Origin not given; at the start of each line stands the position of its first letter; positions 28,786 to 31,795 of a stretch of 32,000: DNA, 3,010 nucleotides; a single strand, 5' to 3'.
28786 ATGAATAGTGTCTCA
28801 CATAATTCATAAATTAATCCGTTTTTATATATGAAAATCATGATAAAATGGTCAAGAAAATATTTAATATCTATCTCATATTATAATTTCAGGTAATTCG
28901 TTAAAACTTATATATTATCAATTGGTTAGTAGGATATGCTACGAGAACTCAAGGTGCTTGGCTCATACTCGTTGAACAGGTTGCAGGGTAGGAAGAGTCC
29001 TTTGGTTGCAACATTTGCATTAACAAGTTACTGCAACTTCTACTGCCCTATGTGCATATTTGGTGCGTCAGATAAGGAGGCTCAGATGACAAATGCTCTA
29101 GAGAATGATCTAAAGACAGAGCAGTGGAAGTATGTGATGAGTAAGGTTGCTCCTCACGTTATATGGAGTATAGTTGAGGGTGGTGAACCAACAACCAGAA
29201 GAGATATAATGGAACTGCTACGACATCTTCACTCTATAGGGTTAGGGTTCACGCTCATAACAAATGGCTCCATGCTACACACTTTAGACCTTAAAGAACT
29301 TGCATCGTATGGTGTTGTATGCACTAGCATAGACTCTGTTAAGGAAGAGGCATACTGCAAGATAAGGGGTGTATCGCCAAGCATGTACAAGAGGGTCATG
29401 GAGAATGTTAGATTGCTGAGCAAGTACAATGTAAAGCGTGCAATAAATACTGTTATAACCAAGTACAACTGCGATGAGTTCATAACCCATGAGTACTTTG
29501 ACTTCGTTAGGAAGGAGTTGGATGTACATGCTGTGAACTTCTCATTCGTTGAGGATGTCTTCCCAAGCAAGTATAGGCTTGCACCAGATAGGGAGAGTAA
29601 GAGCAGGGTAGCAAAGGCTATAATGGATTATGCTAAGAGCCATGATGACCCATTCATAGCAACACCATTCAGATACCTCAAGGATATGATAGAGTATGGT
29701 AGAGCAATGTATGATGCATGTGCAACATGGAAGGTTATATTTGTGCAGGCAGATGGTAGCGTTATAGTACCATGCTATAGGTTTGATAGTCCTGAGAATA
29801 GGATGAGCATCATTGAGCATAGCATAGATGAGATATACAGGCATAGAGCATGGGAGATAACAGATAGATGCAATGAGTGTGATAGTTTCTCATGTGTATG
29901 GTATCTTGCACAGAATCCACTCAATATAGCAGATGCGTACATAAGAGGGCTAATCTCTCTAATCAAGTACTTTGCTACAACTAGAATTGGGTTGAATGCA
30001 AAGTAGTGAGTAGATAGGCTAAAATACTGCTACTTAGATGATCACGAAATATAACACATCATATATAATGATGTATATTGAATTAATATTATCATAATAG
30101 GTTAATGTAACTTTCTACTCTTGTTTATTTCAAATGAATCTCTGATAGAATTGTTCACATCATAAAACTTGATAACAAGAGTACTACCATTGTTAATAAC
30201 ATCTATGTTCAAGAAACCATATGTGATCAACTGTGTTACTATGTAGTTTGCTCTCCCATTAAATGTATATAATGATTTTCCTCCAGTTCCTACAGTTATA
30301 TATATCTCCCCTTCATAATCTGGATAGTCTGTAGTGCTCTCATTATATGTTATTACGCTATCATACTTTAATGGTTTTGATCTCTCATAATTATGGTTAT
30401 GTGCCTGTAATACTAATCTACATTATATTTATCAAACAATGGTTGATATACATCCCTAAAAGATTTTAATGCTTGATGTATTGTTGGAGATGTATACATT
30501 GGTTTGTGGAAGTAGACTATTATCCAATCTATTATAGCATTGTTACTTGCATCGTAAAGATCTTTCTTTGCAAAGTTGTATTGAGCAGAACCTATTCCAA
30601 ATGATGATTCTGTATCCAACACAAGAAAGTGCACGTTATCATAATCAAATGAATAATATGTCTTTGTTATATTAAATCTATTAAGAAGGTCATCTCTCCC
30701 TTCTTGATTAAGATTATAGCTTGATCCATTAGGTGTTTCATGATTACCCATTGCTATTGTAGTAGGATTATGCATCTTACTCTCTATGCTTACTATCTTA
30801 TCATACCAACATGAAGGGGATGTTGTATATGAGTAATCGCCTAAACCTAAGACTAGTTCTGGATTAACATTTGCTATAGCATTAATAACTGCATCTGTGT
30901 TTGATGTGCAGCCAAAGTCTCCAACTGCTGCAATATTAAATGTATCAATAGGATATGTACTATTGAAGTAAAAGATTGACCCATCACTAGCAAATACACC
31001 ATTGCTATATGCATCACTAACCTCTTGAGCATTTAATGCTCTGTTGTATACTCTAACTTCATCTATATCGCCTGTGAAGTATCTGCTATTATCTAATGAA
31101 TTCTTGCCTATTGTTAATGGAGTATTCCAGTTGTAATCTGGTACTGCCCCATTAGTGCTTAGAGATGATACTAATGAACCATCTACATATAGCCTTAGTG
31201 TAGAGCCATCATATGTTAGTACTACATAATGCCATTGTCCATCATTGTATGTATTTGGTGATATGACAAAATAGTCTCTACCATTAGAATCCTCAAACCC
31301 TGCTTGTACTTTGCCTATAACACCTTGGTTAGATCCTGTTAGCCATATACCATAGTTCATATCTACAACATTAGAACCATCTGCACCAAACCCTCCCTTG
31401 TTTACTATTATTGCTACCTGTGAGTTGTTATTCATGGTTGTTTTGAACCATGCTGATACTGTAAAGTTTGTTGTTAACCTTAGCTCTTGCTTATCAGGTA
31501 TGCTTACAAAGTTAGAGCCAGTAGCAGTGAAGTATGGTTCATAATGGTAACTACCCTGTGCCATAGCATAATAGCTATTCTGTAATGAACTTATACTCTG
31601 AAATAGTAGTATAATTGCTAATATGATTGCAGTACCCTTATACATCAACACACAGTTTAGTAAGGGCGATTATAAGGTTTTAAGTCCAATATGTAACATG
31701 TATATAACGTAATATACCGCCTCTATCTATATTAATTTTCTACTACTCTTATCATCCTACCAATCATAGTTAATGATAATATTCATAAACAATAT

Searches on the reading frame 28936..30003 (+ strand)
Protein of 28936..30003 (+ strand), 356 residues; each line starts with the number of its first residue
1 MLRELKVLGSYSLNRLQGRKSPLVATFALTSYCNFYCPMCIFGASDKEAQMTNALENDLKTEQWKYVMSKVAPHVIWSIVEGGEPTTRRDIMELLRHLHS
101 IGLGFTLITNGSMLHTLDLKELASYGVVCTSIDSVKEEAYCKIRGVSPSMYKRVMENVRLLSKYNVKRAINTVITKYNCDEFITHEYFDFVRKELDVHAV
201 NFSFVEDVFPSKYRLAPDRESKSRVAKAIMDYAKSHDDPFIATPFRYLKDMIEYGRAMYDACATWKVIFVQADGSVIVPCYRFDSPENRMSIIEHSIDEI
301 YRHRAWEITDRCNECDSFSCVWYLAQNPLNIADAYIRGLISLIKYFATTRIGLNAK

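Call 116: search_protein_families(library=pfam, proteins=[window:28936-30003:+], max_evalue=0.001)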
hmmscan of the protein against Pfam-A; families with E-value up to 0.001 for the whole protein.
window:28936-30003:+ (356 aa): 1 family
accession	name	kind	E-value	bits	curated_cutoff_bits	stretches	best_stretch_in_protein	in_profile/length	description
PF04055.27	Radical_SAM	-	1.9e-16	61.1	29.5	1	29-175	3-151/166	Radical SAM superfamily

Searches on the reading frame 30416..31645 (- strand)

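Call 116: search_protein_families(library=pfam, proteins=[window:30416-31645:-], max_evalue=0.001)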
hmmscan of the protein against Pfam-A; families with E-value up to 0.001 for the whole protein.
window:30416-31645:- (410 aa): 5 families
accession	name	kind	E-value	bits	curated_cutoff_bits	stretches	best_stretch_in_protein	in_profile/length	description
PF13385.13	Laminin_G_3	-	3.4e-36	125.1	27.6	1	43-210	3-151/151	Concanavalin A-like lectin/glucanases superfamily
PF02210.31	Laminin_G_2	-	1.1e-10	42.5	22.9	1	111-200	28-124/126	Laminin G domain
PF00149.33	Metallophos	-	4e-10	40.9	21.5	1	237-390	2-165/191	Calcineurin-like phosphoesterase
PF00054.30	Laminin_G_1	-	5.1e-05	23.9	24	1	111-202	29-128/131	Laminin G domain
PF02973.23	Sialidase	-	0.00022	21.2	26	1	137-211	104-183/189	Sialidase, N-terminal domain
